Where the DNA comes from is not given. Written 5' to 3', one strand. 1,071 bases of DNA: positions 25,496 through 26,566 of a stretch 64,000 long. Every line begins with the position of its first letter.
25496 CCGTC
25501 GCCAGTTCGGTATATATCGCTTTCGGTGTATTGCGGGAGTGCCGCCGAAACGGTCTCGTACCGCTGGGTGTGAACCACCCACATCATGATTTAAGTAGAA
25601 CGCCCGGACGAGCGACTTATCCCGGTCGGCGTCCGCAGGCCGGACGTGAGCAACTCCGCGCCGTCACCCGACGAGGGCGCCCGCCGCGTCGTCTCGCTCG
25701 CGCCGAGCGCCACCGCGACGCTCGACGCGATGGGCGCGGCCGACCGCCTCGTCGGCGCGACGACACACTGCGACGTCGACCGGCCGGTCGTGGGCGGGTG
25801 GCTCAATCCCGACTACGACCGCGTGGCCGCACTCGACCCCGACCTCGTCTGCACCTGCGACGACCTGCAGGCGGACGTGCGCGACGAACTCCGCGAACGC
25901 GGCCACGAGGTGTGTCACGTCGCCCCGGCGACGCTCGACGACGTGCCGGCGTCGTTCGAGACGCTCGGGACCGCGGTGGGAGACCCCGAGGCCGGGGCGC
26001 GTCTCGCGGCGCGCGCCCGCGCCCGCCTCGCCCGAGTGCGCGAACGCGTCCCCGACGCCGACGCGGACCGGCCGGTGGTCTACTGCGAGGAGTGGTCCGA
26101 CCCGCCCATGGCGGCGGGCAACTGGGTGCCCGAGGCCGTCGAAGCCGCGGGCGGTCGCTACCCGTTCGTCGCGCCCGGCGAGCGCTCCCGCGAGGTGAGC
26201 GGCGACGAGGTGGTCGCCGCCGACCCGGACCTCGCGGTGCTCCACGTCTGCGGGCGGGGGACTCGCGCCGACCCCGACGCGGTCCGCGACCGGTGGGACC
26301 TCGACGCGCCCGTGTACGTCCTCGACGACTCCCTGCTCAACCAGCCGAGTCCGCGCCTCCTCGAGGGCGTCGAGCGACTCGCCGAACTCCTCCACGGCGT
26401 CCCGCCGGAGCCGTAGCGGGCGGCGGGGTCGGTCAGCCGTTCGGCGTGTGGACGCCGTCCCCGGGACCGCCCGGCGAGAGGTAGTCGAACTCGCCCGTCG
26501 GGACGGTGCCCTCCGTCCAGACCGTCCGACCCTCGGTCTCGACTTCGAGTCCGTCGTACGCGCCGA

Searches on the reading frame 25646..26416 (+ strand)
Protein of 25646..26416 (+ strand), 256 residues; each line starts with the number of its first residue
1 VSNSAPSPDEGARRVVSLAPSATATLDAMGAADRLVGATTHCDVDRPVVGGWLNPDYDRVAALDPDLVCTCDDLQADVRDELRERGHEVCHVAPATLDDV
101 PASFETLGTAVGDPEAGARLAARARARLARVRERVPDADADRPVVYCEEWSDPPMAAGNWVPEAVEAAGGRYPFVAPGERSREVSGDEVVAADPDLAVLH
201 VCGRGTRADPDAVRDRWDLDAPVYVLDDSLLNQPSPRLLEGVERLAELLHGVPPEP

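Call 39: search_protein_families(library=pfam, proteins=[window:25646-26416:+], max_evalue=0.001)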
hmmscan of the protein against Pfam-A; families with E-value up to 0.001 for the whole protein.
window:25646-26416:+ (256 aa): 1 family
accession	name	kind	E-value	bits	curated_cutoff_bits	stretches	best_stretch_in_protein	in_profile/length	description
PF01497.23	Peripla_BP_2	-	2e-18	67.1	27.5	1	15-213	1-211/235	Periplasmic binding protein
